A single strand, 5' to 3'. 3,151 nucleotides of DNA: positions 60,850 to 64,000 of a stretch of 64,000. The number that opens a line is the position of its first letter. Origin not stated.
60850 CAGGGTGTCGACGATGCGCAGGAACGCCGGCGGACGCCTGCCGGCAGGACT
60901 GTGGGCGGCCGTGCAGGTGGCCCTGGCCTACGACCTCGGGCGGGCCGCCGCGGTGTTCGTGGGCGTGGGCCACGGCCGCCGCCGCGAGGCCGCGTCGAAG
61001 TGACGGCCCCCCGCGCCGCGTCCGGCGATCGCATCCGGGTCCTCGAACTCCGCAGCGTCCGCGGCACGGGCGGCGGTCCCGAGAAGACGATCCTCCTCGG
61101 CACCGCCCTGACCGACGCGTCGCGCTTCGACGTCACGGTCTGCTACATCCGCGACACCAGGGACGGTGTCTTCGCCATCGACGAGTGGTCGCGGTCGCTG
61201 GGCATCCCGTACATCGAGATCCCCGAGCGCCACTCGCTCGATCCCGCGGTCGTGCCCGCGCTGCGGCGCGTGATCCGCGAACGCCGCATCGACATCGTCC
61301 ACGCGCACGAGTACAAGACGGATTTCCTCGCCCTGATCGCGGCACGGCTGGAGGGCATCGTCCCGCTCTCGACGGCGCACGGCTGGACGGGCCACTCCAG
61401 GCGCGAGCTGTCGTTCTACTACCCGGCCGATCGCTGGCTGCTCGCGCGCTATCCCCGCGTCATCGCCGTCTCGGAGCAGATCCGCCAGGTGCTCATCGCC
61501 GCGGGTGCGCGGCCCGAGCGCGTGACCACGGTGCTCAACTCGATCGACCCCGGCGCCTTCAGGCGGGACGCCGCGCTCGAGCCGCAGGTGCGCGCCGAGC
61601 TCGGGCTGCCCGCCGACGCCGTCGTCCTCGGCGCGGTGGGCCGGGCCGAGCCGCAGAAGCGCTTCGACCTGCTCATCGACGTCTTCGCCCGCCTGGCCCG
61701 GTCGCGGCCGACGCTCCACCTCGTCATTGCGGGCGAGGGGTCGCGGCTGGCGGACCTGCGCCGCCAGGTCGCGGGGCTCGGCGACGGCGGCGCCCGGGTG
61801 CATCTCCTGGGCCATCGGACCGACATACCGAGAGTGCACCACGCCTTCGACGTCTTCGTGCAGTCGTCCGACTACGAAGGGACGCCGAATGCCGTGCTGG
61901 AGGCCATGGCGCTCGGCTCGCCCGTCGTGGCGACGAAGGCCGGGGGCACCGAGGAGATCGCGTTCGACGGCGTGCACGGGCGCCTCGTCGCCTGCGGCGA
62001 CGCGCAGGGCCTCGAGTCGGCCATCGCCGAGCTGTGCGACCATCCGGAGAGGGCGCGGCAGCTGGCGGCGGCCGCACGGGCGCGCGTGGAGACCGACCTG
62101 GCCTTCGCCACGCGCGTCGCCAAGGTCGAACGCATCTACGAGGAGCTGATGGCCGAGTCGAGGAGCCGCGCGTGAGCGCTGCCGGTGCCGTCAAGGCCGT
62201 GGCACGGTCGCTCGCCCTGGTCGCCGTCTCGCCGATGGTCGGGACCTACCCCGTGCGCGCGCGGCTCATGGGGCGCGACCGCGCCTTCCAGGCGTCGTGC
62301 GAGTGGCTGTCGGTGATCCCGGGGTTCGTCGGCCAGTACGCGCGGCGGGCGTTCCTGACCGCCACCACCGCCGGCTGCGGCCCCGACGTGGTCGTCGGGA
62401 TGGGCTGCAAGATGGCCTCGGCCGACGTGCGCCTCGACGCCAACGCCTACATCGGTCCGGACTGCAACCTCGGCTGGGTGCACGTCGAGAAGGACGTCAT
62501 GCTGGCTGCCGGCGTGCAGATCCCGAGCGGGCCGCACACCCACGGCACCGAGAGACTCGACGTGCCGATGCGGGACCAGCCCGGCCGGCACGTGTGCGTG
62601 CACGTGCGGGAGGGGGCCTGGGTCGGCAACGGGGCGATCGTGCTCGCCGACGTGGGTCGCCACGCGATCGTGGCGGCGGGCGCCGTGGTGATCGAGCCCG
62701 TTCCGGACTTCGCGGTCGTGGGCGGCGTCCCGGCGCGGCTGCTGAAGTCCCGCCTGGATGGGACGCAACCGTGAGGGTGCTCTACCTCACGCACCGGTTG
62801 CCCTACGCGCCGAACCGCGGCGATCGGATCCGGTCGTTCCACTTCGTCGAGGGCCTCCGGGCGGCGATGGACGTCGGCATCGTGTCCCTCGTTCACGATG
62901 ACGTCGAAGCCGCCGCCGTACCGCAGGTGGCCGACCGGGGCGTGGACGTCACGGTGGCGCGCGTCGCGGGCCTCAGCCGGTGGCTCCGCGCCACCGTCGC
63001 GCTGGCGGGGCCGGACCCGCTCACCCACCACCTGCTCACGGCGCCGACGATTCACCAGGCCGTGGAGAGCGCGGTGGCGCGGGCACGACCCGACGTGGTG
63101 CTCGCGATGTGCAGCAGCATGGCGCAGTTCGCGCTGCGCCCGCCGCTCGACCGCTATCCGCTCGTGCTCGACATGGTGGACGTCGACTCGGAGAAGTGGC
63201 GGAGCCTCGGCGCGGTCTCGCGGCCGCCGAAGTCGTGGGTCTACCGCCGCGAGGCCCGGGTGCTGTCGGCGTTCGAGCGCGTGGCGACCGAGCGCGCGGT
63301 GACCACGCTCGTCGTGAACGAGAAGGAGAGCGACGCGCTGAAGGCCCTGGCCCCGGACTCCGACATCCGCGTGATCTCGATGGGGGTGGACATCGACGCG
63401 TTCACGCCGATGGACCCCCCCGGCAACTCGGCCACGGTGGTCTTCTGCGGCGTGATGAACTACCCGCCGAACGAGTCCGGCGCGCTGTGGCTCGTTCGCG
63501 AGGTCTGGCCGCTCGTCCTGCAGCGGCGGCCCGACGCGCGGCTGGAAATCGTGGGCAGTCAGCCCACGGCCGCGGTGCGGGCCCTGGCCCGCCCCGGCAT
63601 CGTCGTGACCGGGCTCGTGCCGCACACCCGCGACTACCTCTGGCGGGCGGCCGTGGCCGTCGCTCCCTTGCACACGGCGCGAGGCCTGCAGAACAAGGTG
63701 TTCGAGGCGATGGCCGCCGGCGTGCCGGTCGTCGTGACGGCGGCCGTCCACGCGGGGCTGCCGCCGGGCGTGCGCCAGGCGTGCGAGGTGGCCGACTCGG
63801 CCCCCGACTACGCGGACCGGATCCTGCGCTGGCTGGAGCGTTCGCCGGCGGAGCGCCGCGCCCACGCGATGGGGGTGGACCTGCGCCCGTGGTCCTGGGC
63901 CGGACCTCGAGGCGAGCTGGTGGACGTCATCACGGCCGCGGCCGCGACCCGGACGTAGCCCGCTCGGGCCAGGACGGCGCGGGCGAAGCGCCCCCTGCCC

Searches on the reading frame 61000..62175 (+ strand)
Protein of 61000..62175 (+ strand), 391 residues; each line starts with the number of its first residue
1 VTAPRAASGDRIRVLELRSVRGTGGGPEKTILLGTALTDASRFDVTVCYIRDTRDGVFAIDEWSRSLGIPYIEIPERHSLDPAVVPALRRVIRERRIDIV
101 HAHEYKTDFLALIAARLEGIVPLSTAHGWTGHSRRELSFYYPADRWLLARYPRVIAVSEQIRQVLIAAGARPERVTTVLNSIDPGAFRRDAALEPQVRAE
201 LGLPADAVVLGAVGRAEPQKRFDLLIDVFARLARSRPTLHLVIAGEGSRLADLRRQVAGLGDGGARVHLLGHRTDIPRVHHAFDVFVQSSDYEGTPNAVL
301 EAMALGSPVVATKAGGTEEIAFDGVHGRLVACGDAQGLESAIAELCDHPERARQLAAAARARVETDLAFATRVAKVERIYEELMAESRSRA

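Call 12: search_protein_families(library=ncbifam, proteins=[window:61000-62175:+], max_evalue=0.00001)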
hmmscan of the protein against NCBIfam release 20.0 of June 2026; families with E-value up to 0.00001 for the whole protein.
window:61000-62175:+ (391 aa): 36 families (the best 25 are shown)
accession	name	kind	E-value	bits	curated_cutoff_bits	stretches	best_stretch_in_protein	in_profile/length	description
TIGR03088.1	stp2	hypoth_equivalog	3.8e-45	154.5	409.05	1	76-383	61-373/374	TIGR03088 family PEP-CTERM/XrtA system glycosyltransferase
TIGR04063.1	stp3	hypoth_equivalog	1.1e-30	106.9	442.05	1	87-384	83-396/397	TIGR04063 family PEP-CTERM/XrtA system glycosyltransferase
TIGR03999.1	thiol_BshA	equivalog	7.7e-30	104.1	273.7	1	88-384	76-374/375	N-acetyl-alpha-D-glucosaminyl L-malate synthase BshA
NF041876.1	EPS_EpsE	equivalog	4.8e-28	98.5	400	1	87-368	104-381/389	exopolysaccharide biosynthesis GT4 family glycosyltransferase EpsE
TIGR02149.1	glgA_Coryne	subfamily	5.3e-23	81.8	302.4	1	95-383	82-390/391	glycogen synthase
NF011726.0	PRK15179.1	equivalog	6.4e-22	77.6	733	1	169-381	478-692/694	Vi polysaccharide biosynthesis protein TviE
NF053787.1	GlcN_PG_synth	equivalog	6.9e-20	71.2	480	1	147-384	140-360/361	N-acetylglucosaminyl phosphatidylglycerol synthase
TIGR03449.1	mycothiol_MshA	equivalog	3.3e-19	69.1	462.5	1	154-385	169-405/406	D-inositol-3-phosphate glycosyltransferase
TIGR04047.1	MSMEG_0565_glyc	hypoth_equivalog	1.4e-16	60.6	259.85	1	30-360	18-352/373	MSMEG_0565 family glycosyltransferase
NF038229.1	Glyco4_Geo_Pelo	equivalog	2.2e-16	59.8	400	1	217-384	171-337/338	GPMC system family 4 glycosyltransferase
NF007640.0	PRK10307.1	subfamily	8.4e-16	57.9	276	1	143-376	164-400/411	WcaI family glycosyltransferase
NF012034.0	PRK15490.1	equivalog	3.6e-13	48.8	813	1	209-350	400-536/578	Vi polysaccharide biosynthesis glycosyltransferase TviE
NF047684.1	TeichurnBiosyTuaC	equivalog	3.8e-13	49.1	550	1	153-384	167-390/391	teichuronic acid biosynthesis protein TuaC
TIGR02095.1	glgA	subfamily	1.6e-12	46.8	328.45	1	195-382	280-476/477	glycogen/starch synthase, ADP-glucose type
TIGR04157.1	glyco_rSAM_CFB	subfamily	2.3e-12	46.6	400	1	142-365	161-391/406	TIGR04157 family glycosyltransferase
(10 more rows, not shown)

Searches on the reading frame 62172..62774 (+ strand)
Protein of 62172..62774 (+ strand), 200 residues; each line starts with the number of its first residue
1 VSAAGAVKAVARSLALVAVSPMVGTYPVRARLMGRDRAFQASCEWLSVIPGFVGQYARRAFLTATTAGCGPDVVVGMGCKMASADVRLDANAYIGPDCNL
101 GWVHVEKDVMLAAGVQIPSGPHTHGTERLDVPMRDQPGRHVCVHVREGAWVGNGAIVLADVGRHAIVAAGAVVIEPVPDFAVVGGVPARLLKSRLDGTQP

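Call 12: search_protein_families(library=ncbifam, proteins=[window:62172-62774:+], max_evalue=0.00001)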
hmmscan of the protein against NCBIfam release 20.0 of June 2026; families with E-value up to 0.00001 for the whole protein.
window:62172-62774:+ (200 aa): 11 families
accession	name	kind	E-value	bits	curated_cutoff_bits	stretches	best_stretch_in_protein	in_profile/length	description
TIGR03308.1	phn_thr-fam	hypoth_equivalog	2.4e-12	47.1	201.65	1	143-195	109-163/204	phosphonate metabolim protein, transferase hexapeptide repeat family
NF007499.0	PRK10092.1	equivalog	5.4e-10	39.4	314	1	89-192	77-181/183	maltose O-acetyltransferase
TIGR03570.1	NeuD_NnaD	subfamily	2.7e-09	36.9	160.8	1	143-189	154-202/202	NeuD/PglB/VioB family sugar acetyltransferase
NF007240.0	PRK09677.1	equivalog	3.9e-09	36.3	243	1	38-194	24-184/192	putative lipopolysaccharide biosynthesis O-acetyl transferase WbbJ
NF008349.0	PRK11132.1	equivalog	6.7e-09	35.2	397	1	144-192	195-245/273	serine O-acetyltransferase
NF007797.0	PRK10502.1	subfamily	1.6e-08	34.4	192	1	57-195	43-180/183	WcaF family extracellular polysaccharide biosynthesis acetyltransferase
TIGR03532.1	DapD_Ac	equivalog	3.9e-08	33.2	231.75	1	140-193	158-213/231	2,3,4,5-tetrahydropyridine-2,6-dicarboxylate N-acetyltransferase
NF000147.1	stregram_VatF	exception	1.8e-07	30.9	400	1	124-195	103-175/221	streptogramin A O-acetyltransferase Vat(F)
NF000311.1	Vat_ABCDEFH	equivalog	2.1e-07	30.7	300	1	142-196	110-166/201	Vat family streptogramin A O-acetyltransferase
NF000084.1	amicyc_ac_ApmA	equivalog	3.6e-07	30.2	550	1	148-195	186-233/274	aminocyclitol acetyltransferase ApmA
NF000097.1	stregram_VatC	exception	9e-06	25.7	425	0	142-195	118-173/212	streptogramin A O-acetyltransferase Vat(C)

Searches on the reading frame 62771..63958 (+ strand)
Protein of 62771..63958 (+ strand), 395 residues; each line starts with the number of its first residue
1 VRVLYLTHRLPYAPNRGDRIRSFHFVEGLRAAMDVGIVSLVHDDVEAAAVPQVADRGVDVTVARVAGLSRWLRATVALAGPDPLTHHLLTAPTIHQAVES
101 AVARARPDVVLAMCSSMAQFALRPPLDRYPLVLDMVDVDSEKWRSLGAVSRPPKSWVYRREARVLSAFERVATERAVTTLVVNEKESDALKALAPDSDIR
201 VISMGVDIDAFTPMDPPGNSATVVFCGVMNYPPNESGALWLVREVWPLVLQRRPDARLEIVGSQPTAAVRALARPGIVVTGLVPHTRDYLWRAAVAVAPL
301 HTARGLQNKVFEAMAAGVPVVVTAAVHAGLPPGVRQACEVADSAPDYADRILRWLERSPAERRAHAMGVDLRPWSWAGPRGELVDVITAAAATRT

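Call 12: search_protein_families(library=ncbifam, proteins=[window:62771-63958:+], max_evalue=0.00001)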
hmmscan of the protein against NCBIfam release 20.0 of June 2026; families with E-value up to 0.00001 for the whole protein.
window:62771-63958:+ (395 aa): 1 family
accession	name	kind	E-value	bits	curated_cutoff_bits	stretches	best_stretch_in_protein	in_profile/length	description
TIGR03087.1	stp1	hypoth_equivalog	8.3e-96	321.5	316.65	1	3-363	1-368/397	TIGR03087 family PEP-CTERM/XrtA system glycosyltransferase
